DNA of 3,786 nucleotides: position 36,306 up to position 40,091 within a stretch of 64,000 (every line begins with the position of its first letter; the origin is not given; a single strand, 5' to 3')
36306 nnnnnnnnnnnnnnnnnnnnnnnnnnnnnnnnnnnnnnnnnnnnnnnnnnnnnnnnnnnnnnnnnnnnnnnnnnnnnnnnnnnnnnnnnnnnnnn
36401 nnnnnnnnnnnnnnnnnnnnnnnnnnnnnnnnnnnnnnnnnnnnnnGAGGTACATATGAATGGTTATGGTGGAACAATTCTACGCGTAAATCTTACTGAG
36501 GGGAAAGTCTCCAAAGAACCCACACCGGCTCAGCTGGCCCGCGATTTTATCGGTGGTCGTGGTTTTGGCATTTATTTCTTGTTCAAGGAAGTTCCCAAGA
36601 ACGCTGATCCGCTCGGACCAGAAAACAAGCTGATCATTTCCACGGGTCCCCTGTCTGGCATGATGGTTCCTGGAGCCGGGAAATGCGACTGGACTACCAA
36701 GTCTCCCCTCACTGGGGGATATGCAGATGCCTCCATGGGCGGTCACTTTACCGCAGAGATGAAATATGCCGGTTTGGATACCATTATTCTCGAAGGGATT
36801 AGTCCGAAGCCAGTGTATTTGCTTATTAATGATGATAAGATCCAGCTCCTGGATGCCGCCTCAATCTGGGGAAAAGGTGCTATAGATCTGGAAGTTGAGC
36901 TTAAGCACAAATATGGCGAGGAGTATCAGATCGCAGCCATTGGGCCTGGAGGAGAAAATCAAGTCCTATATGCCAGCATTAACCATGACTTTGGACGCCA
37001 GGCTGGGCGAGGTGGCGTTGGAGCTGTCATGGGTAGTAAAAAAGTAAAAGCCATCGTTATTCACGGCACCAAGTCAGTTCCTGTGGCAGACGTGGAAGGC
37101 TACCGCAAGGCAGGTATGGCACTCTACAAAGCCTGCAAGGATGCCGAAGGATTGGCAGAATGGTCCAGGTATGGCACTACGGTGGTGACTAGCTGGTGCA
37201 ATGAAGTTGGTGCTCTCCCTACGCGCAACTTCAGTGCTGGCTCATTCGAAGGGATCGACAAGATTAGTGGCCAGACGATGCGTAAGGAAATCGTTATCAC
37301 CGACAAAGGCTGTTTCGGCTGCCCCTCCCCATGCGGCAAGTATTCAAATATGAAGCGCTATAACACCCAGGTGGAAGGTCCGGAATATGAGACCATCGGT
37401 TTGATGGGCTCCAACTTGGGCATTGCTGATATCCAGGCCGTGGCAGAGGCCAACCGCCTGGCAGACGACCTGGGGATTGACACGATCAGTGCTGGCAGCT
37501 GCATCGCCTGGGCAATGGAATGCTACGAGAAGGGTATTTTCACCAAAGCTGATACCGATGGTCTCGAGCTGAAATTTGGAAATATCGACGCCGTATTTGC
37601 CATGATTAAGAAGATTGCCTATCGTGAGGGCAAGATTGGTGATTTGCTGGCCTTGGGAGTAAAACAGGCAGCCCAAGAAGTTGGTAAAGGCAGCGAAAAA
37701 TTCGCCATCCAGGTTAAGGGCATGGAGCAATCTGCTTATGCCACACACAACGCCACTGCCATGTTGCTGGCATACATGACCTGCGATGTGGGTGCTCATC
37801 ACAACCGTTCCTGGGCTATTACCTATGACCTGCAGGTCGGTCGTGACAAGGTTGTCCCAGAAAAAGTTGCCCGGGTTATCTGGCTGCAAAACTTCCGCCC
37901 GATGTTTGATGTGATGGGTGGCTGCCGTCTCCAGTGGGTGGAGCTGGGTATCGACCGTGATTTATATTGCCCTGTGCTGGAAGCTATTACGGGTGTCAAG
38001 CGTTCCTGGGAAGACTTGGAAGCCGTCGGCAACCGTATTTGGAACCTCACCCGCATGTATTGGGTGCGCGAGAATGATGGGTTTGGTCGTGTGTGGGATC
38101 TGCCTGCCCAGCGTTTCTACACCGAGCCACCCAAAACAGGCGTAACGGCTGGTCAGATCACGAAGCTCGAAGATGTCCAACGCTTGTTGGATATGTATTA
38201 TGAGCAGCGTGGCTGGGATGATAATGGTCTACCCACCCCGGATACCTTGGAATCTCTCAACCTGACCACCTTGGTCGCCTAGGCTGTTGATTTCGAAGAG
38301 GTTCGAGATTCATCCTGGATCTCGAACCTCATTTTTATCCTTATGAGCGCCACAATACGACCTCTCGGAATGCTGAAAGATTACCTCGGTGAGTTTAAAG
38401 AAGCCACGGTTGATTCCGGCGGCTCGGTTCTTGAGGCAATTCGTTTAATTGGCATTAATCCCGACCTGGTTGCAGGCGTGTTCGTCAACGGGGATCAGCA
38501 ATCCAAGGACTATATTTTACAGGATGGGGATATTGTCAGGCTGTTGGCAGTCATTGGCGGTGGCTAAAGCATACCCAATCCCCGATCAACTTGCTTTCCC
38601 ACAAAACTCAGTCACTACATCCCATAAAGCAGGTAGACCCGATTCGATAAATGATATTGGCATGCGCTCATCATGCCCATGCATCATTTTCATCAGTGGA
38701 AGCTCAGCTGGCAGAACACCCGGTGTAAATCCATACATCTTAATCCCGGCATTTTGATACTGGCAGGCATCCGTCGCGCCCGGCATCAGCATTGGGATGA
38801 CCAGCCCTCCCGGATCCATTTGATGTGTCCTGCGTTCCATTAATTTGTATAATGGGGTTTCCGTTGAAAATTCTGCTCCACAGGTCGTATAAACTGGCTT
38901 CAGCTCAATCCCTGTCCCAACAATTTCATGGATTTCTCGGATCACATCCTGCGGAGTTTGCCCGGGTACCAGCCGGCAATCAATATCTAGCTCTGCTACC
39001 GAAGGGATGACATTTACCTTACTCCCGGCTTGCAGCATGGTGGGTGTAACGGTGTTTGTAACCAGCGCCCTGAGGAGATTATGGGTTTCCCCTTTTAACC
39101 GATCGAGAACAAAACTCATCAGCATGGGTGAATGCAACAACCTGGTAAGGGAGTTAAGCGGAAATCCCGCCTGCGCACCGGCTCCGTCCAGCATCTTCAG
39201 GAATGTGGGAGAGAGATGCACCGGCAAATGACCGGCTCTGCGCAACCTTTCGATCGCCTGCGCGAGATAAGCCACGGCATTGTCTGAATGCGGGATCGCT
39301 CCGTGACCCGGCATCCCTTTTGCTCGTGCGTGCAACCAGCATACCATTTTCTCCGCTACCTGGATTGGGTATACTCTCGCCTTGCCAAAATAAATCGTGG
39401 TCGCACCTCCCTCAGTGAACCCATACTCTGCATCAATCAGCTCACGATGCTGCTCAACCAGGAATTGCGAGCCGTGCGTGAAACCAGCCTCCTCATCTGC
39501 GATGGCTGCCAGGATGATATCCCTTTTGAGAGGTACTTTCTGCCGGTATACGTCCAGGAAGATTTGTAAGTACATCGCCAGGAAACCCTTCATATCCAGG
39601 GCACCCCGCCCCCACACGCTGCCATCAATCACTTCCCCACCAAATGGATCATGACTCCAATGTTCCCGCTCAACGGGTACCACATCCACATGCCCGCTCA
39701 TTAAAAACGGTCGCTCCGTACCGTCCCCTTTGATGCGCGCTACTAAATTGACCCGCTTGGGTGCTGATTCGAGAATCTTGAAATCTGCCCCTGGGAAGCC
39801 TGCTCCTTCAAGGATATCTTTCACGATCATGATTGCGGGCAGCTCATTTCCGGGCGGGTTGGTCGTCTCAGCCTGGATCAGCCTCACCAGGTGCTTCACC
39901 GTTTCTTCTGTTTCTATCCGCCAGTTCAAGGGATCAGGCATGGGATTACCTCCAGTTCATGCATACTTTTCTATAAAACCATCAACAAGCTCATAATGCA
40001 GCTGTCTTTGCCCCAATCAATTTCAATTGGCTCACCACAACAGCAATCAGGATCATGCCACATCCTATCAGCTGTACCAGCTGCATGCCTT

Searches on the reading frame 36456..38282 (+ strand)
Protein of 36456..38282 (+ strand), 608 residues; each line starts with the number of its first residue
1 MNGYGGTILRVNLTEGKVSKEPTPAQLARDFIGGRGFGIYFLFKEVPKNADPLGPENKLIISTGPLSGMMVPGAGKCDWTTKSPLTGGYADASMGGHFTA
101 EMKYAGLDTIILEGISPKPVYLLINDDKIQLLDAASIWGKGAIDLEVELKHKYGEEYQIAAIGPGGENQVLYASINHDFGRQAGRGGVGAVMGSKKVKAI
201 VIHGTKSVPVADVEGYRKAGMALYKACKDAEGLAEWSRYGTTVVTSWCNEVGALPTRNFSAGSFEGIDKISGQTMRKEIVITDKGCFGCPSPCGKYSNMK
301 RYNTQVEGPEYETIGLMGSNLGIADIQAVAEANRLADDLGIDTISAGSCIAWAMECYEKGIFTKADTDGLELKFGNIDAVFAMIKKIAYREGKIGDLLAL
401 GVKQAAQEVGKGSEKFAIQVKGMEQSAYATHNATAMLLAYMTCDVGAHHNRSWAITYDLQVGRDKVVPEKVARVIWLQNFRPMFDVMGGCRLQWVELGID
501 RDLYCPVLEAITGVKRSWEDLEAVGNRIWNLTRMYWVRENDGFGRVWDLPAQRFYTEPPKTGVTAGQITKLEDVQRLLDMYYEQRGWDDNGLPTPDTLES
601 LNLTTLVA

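Call 58: search_protein_families(library=pfam, proteins=[window:36456-38282:+], max_evalue=0.00001)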
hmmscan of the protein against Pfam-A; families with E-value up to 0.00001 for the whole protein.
window:36456-38282:+ (608 aa): 2 families
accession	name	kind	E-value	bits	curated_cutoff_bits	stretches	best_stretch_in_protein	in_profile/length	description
PF01314.23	AFOR_C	-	5.4e-128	427.8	27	1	223-603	6-385/385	Aldehyde ferredoxin oxidoreductase, domains 2 & 3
PF02730.20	AFOR_N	-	3.1e-77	259.3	29.8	1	6-205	1-199/199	Aldehyde ferredoxin oxidoreductase, N-terminal domain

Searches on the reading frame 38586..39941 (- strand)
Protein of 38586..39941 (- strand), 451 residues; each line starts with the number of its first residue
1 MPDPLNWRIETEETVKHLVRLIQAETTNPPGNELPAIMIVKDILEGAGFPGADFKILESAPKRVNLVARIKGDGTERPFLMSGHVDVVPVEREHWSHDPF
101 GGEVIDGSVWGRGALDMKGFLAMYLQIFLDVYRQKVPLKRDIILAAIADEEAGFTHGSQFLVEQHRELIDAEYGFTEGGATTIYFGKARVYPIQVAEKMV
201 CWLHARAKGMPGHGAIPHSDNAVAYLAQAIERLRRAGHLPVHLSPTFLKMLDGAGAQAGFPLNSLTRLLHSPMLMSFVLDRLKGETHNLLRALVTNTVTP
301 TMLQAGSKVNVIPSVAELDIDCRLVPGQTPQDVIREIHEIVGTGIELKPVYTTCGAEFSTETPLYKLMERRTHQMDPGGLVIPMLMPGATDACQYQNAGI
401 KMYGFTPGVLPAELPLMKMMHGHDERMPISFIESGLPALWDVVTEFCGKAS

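Call 58: search_protein_families(library=pfam, proteins=[window:38586-39941:-], max_evalue=0.00001)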
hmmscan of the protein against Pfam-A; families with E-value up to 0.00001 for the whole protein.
window:38586-39941:- (451 aa): 3 families
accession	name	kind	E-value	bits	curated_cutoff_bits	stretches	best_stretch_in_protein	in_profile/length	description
PF01546.33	Peptidase_M20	-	1.1e-24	88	24.6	1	81-436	2-197/206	Peptidase family M20/M25/M40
PF07687.19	M20_dimer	-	7e-17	61.8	21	1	196-342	2-100/107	Peptidase dimerisation domain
PF04389.22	Peptidase_M28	-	1.4e-08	35.2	21.3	1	65-168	1-83/193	Peptidase family M28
